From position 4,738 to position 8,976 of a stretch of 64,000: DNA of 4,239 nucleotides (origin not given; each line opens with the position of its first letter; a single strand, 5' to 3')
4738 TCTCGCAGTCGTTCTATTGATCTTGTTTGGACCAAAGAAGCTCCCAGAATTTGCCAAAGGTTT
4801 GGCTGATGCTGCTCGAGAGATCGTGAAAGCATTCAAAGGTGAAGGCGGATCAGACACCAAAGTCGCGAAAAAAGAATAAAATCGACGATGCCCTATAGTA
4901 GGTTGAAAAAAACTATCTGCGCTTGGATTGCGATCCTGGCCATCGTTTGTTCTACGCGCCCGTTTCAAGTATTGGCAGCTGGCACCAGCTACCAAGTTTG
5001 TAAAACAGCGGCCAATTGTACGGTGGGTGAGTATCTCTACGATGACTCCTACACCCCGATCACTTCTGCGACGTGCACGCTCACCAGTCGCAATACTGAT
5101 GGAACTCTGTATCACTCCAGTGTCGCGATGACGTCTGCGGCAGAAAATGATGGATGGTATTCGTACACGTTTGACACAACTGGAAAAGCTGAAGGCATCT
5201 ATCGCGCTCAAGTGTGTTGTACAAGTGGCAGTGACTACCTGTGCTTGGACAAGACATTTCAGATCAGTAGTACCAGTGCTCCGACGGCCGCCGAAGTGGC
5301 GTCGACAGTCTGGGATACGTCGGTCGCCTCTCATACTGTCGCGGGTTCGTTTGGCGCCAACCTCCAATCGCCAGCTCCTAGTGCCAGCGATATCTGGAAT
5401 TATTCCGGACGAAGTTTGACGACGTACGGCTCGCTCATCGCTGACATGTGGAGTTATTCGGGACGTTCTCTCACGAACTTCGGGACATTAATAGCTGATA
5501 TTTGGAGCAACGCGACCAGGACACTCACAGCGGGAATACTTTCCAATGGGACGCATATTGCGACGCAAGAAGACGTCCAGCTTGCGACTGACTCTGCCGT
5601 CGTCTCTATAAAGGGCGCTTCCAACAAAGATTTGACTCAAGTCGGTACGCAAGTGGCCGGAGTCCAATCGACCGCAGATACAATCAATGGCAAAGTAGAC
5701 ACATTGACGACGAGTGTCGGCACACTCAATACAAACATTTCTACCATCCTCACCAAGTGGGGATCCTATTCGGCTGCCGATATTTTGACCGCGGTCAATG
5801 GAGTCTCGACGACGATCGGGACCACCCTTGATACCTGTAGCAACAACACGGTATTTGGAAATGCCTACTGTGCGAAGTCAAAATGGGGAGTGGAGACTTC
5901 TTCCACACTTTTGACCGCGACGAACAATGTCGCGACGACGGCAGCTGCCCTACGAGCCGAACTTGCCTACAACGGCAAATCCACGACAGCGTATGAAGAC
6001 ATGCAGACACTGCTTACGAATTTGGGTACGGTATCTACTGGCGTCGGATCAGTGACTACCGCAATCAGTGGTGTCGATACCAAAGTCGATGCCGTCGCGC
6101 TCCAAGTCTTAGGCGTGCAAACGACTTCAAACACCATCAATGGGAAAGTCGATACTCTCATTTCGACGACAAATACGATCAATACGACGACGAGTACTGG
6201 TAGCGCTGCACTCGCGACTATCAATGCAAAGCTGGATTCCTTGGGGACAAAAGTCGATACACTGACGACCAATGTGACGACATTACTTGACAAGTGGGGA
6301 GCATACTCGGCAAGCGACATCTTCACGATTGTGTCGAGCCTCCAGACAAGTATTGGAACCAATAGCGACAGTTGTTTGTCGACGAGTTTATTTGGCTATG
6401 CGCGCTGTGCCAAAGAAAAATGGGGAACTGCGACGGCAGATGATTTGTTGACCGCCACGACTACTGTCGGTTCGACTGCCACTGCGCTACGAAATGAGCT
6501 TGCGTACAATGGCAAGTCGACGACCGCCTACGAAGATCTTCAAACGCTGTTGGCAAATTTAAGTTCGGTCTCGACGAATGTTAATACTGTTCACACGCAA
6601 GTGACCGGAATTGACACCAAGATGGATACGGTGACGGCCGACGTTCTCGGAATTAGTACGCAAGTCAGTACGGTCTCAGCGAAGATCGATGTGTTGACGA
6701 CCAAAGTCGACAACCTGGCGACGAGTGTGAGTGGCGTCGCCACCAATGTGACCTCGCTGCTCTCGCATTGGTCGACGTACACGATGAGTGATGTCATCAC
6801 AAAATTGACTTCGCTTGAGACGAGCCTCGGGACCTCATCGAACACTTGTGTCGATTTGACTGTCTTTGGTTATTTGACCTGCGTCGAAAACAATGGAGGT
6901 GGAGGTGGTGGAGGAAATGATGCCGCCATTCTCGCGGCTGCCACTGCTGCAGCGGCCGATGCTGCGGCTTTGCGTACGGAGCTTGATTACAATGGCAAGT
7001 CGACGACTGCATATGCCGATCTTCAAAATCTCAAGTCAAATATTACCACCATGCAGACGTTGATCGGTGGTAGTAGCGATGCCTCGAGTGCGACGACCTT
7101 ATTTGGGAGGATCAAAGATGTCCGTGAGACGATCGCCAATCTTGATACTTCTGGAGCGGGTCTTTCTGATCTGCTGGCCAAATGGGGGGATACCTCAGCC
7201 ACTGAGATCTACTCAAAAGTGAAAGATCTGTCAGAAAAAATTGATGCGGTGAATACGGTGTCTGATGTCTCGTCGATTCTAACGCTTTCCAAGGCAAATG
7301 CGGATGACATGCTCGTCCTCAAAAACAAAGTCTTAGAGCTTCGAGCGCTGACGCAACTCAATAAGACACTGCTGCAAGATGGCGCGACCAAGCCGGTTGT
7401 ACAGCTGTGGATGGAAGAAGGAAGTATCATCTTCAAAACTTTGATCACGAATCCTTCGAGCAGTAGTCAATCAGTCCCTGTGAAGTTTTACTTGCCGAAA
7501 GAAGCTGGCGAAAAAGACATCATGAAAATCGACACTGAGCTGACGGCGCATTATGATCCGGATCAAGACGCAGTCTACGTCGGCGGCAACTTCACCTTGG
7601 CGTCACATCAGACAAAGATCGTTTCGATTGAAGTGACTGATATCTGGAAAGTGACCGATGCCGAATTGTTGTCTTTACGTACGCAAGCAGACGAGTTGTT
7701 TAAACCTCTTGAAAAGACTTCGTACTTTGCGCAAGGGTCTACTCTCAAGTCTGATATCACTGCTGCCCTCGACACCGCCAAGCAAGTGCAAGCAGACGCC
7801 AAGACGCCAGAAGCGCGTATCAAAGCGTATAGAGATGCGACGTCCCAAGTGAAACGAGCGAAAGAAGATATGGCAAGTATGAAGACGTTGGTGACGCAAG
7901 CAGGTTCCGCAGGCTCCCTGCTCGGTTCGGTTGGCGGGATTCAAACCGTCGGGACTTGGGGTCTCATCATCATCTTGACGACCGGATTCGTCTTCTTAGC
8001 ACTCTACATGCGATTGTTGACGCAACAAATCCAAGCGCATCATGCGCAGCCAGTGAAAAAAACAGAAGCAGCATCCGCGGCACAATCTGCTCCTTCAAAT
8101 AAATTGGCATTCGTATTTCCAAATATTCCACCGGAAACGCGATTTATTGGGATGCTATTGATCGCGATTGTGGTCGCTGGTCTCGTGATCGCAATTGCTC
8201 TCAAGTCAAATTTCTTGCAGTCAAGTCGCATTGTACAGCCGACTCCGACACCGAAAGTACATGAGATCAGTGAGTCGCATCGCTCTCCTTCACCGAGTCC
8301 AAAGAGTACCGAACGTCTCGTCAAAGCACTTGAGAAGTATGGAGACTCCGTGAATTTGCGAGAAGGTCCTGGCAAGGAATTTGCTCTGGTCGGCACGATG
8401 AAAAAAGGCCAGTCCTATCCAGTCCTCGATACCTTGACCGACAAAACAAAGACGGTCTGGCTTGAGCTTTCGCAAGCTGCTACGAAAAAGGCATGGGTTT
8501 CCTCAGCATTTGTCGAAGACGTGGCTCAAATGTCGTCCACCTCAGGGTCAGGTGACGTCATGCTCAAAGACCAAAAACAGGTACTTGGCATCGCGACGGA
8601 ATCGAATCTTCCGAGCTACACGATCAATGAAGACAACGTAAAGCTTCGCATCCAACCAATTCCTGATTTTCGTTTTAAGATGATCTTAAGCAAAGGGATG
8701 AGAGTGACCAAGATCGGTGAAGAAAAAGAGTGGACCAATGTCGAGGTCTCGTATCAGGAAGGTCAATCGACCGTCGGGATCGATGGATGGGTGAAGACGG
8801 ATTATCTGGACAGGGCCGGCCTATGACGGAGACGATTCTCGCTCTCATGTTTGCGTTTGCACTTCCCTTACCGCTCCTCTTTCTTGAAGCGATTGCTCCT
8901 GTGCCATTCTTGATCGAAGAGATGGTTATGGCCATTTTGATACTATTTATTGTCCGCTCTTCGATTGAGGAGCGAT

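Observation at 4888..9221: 1312-aa surface giant with three ~160-180-aa Cys-pair repeats, poly-Gly hinge and tandem SH3b, coupled to a small membrane protein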

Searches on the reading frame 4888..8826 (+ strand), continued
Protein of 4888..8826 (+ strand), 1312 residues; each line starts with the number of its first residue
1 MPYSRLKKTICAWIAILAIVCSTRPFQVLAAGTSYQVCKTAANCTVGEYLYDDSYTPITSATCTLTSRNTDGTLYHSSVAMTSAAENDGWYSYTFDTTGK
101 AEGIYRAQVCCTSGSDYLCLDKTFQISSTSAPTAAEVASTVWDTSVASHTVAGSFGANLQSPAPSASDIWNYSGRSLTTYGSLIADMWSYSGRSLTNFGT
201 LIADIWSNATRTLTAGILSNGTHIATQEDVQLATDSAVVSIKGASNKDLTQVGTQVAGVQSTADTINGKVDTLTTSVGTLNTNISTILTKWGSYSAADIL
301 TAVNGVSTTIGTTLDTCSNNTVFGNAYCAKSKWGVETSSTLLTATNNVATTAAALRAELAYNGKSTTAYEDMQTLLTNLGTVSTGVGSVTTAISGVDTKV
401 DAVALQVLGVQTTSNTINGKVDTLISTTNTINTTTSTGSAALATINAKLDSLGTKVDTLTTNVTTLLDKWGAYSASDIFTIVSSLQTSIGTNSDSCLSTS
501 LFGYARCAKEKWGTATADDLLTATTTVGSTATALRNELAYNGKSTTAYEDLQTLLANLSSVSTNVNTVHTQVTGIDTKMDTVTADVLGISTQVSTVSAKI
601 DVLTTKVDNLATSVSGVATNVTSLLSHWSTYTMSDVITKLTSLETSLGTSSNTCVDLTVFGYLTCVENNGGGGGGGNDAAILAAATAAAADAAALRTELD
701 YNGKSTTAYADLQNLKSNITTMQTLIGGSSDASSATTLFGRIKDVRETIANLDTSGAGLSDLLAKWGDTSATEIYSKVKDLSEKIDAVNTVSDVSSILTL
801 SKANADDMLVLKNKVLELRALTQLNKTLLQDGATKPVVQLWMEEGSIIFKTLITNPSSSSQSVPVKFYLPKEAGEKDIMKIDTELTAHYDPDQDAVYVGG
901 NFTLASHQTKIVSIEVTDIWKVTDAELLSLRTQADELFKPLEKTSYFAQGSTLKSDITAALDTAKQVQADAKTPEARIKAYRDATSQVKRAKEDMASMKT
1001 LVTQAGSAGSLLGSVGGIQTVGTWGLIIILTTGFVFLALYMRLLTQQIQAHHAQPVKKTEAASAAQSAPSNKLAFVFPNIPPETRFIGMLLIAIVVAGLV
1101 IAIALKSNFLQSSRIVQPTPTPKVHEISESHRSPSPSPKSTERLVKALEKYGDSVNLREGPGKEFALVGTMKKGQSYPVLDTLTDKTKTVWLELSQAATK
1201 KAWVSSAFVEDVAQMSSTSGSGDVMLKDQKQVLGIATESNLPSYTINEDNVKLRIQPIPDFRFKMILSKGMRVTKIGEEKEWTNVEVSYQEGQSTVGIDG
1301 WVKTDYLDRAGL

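Call 66: search_protein_families(library=pfam, proteins=[P0072, P0023, P0004, P0061], max_evalue=1)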
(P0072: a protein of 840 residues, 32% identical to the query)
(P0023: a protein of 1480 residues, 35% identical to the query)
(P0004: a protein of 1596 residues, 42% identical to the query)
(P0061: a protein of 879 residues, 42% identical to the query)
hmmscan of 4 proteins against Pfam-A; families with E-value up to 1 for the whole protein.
P0072 (840 aa): 7 families
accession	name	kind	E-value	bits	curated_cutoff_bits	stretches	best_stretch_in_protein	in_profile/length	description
PF08845.15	SymE_toxin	-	0.00012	22.5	29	0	126-137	26-37/54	Toxin SymE, type I toxin-antitoxin system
PF00438.25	S-AdoMet_synt_N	-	0.019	15.9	33.1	0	611-670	15-74/99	S-adenosylmethionine synthetase, N-terminal domain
PF13982.11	YbfN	-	0.022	15.5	27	0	185-210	61-86/88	YbfN-like lipoprotein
PF12658.13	Ten1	-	0.024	15.1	25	0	387-440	60-94/117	Telomere capping, CST complex subunit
PF07538.16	ChW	-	0.035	14.4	22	0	468-485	7-24/35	Clostridial hydrophobic W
PF18500.6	CadC_C1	-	0.27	11.7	25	0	161-193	24-56/134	CadC C-terminal domain 1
PF18016.8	SAM_3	-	0.35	11.3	22.6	0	407-429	17-39/65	SAM domain (Sterile alpha motif)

P0023 (1480 aa): 20 families
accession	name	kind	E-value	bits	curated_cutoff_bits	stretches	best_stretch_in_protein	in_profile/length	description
PF08239.17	SH3_3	-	8.1e-18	64.8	27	2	1419-1475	2-53/54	Bacterial SH3 domain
PF13385.13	Laminin_G_3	-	4.3e-15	56.6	27.6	1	221-374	1-150/151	Concanavalin A-like lectin/glucanases superfamily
PF10102.14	DUF2341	-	2.6e-06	28.2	23.4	1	101-155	4-57/84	Domain of unknown function (DUF2341)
PF00630.25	Filamin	-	0.0028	18.9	26.9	1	522-588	18-78/93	Filamin/ABP280 repeat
PF07889.17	DUF1664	-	0.0059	17.1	34.6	1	739-784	76-121/124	Protein of unknown function (DUF1664)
PF02210.31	Laminin_G_2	-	0.016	16.1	22.9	1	275-365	30-124/126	Laminin G domain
PF02369.22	Big_1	-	0.023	15.2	34.9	1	525-597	17-85/93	Bacterial Ig-like domain (group 1)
PF25788.1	Ig_Rha78A_N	-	0.038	14.7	27.4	1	453-501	47-96/105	Rha78A-like, N-terminal immunoglobulin domain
PF05688.17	BIg21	-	0.041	14.9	27.4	1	524-557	1-34/109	Bacterial Immunoglobulin-like 21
PF16583.11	ZirS_C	-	0.062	13.3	26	1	499-547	37-85/145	Zinc-regulated secreted antivirulence protein C-terminal domain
PF13115.11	YtkA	-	0.063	14.4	25.9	1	520-589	16-83/85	YtkA-like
PF06347.19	SH3_4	-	0.072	13.3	24.1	1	1418-1475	3-54/56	Bacterial SH3 domain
PF17789.7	MG4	-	0.075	13.7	24.7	1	522-590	11-60/95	Macroglobulin domain MG4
PF23616.1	Ig_GEX2_N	-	0.093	13.3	27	0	519-541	12-34/105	GEX2 N-terminal Ig-like domain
PF23991.1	DUF7310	-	0.11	13.5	40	1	733-785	8-65/83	Coiled-coil region of unknown function (DUF7310)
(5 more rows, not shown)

P0004 (1596 aa): 19 families
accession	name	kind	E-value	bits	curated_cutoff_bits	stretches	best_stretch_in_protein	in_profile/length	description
PF05531.17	NPV_P10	-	1.2e-12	48.6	29.8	4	297-350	7-65/75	Nucleopolyhedrovirus P10 protein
PF12296.13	HsbA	-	7.4e-11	43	33.5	2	306-425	4-118/121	Hydrophobic surface binding protein A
PF23991.1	DUF7310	-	7.5e-11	42.8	40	0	819-856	25-62/83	Coiled-coil region of unknown function (DUF7310)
PF07889.17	DUF1664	-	3.5e-08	33.9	34.6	1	968-1018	71-121/124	Protein of unknown function (DUF1664)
PF06419.17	COG6_N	-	5.7e-06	26.9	27.4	0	1344-1402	45-103/114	Conserved oligomeric complex COG6, N-terminal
PF08239.17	SH3_3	-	3.6e-05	24.3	27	1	1537-1592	2-51/54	Bacterial SH3 domain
PF25034.1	Spectrin_SYNE1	-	3.8e-05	23.8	35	0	808-865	48-105/188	Nesprin-1, spectrin repeats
PF16526.10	CLZ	-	0.0025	18.6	26.7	0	831-860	24-53/71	C-terminal leucine zipper domain of cyclic nucleotide-gated channels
PF21521.3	MYO6_lever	-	0.0053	17.4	27.3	0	971-1018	70-117/141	Myosin VI, lever arm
PF10506.14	USHBP1_PDZ-bd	-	0.0068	17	24.5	0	923-945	42-64/65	Harmonin-binding protein USHBP1, PDZ-binding domain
PF03670.18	UPF0184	-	0.026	15.3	21.5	0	976-1019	18-61/83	Uncharacterised protein family (UPF0184)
PF11849.14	DUF3369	-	0.086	13.5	27.2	0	785-814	7-36/168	Domain of unknown function (DUF3369)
PF18817.7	HEAT_UF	-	0.096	13.6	30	1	1070-1089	2-21/45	Repeat of uncharacterized protein PH0542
PF24531.2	ANC1_spectrin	-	0.14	13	27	1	753-846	4-84/95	Nuclear anchorage protein 1, spectrin repeat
PF18052.6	Rx_N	-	0.35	11.4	27.7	0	1190-1235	18-60/93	Rx N-terminal domain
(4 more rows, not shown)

P0061 (879 aa): 8 families
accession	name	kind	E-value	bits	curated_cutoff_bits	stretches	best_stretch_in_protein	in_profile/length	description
PF08239.17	SH3_3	-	2.3e-15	56.9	27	2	827-875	2-53/54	Bacterial SH3 domain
PF06347.19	SH3_4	-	7.6e-10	38.9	24.1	2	828-873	5-52/56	Bacterial SH3 domain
PF18348.7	SH3_16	-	7.6e-06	26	25.8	1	831-872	2-46/49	Bacterial dipeptidyl-peptidase Sh3 domain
PF09134.16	Invasin_D3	-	0.00082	20.3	33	1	46-100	27-77/98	Invasin, domain 3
PF01835.25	MG2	-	0.036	14.9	32.8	1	42-103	18-80/96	MG2 domain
PF23795.1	SH3_YKFC_2nd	-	0.076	13.3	27.4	1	848-873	27-52/57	YKFC SH3b2 domain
PF07319.16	DnaI_N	-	0.16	13.1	24.1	1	202-250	10-59/94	Primosomal protein DnaI N-terminus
PF03114.23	BAR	-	0.25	11.4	28.5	1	171-228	70-126/234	BAR domain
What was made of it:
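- Some homologues add DUF2341 and Laminin_G_3 (lectin-like) modules at the N-terminus (call 66).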

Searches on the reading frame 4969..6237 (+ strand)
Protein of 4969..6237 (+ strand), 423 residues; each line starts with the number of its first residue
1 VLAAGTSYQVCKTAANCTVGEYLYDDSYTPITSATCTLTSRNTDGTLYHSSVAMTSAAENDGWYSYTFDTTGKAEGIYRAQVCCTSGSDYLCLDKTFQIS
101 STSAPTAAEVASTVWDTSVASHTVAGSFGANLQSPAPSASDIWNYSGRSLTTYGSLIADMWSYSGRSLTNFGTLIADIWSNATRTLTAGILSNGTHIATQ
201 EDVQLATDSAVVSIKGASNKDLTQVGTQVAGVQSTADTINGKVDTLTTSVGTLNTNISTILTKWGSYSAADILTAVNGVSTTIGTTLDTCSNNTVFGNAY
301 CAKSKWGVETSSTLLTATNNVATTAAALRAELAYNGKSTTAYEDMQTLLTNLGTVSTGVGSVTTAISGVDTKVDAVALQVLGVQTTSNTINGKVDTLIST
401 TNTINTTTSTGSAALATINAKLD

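Call 58: predict_structure(alignment_id=A4)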
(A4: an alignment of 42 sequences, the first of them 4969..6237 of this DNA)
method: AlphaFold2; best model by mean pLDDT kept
length: 423 residues; sequences in the alignment: 42
mean_pLDDT: 69.9   pTM: 0.33
mean pLDDT of the five models: 69.9, 68.3, 66.6, 63.9, 63.4
residues with pLDDT >= 90: 91; 70-90: 116; 50-70: 150; < 50: 66
segments of 3 or more residues with pLDDT < 50: 1-6, 132-138, 143-155, 159-168, 277-288, 410-412
pLDDT, mean of each block of 10 residues (from residue 1): 53 94 94 97 97 95 96 96 97 95 69 55 55 48 45 47 47 56 54 77 80 72 74 78 74 65 53 50 48 62 64 68 65 52 69 70 71 75 79 79 64 57 60
secondary structure, 60 per line:
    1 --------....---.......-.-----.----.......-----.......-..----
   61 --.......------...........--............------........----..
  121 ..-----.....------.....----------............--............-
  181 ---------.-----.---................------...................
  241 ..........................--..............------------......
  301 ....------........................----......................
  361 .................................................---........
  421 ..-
elements in order: E9-12 E16-22 E35-41 E47-53 E63-69 E76-86 E89-100 H107-114 H119-122 H128-132 H139-143 H154-165 H168-179 H200-215 H222-266 H269-282 H295-304 H311-334 H339-409 H413-422
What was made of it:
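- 4993..5268 (+): N-terminal Ig-like beta-sandwich, aa 36-127, with six Cys. AlphaFold pLDDT about 95 (call 58).
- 5692..6063 (+): Repeat 1 core, aa 269-392 (Cys 317/328). Predicted helical at pLDDT 50-80 (call 58).
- The Ig-like domain has pLDDT about 95 (call 58). The repeat region was modelled as a monomer with only moderate confidence (pLDDT 50-80, call 58), so oligomeric state and real length are unknown.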

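Call 61: fold_search(model_id=the predicted structure, library=pdb)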
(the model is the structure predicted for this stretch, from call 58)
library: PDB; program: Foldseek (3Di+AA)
matches with E <= 10: 1244; with E <= 0.001: 1
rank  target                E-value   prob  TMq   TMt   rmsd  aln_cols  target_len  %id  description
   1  4umg                  5.6e-04  1.00  0.17  0.59   5.2       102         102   16  Crystal structure of the Lin-41 filamin domain (released 2014-10-01)
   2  9djw_0                2.1e-03  1.00  0.17  0.52   4.3       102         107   17  X-ray crystal structure of TNFa-VNAR D1 complex (released 2025-09-10)
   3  5vt4_A                2.4e-03  1.00  0.16  0.11   3.6        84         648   13  Sco GlgEI-V279S in complex with a pyrolidene-based methyl-phosphonate compound (released 2017-06-07)
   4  4cn1_A                2.8e-03  1.00  0.16  0.11   3.6        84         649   13  GlgE isoform 1 from Streptomyces coelicolor D394A mutant with maltose- 1-phosphate bound (released 2014-05-21)
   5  9djw_n                4.0e-03  1.00  0.16  0.47   5.3       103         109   14  X-ray crystal structure of TNFa-VNAR D1 complex (released 2025-09-10)
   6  8cem_F                4.2e-03  1.00  0.17  0.12   4.5        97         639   10  Structure of bovine native C3, re-refinement (released 2023-04-05)
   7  5lgw_A                4.5e-03  1.00  0.16  0.11   3.6        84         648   13  GlgE isoform 1 from Streptomyces coelicolor D394A mutant co-crystallised with maltodextrin (released 2016-08-17)
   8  7ptp_A                5.0e-03  1.00  0.15  0.09   5.4        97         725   18  In-situ structure of pentameric S-layer protein (released 2021-12-15)
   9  9djw_1                5.0e-03  1.00  0.16  0.50   5.1        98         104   12  X-ray crystal structure of TNFa-VNAR D1 complex (released 2025-09-10)
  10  4u2z_A                5.3e-03  1.00  0.16  0.11   3.6        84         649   13  X-ray crystal structure of an Sco GlgEI-V279S/1,2,2-trifluromaltose complex (released 2015-07-22)
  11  5vt4_C                5.6e-03  1.00  0.16  0.11   3.5        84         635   13  Sco GlgEI-V279S in complex with a pyrolidene-based methyl-phosphonate compound (released 2017-06-07)
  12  3zss_A                5.6e-03  1.00  0.16  0.11   3.6        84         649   13  Apo form of GlgE isoform 1 from Streptomyces coelicolor (released 2011-09-14)
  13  9djw_j                6.7e-03  1.00  0.17  0.51   4.5        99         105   15  X-ray crystal structure of TNFa-VNAR D1 complex (released 2025-09-10)
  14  5a42                  7.1e-03  1.00  0.17  0.05   4.3        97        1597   18  Cryo-EM single particle 3D reconstruction of the native conformation of E. coli alpha-2-macroglobulin (ECAM) (released 2015-07-29)
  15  9djw_D                7.1e-03  1.00  0.16  0.49   4.9       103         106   13  X-ray crystal structure of TNFa-VNAR D1 complex (released 2025-09-10)
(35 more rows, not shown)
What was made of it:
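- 4993..5268 (+): Foldseek gives generic Ig, filamin and macroglobulin-type matches (call 61).
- The head-stalk-anchor layout has an Ig-like tip (calls 58, 61).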

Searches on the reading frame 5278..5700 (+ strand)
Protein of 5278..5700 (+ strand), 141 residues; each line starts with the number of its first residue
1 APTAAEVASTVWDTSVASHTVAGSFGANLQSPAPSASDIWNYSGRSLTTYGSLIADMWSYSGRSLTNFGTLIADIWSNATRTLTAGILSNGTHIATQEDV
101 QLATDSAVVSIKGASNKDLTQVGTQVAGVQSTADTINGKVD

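Call 66: search_protein_families(library=pfam, proteins=[window:5278-5700:+], max_evalue=1)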
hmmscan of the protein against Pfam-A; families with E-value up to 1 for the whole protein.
seq(141 aa): 0 families
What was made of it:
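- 5389..5532 (+): Three 18-aa '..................' repeats, aa 168-215. It has no Pfam match (call 66).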

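Call 85: search_dna_similar(query=window:5278-5700:+, collection=phages, mode=protein, max_evalue=0.01, max_rows=20)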
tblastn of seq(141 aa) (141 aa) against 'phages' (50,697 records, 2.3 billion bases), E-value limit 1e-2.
No match.
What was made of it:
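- Tried and rejected: tblastn of aa 130-270 against 50,697 phage records found nothing (call 85).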
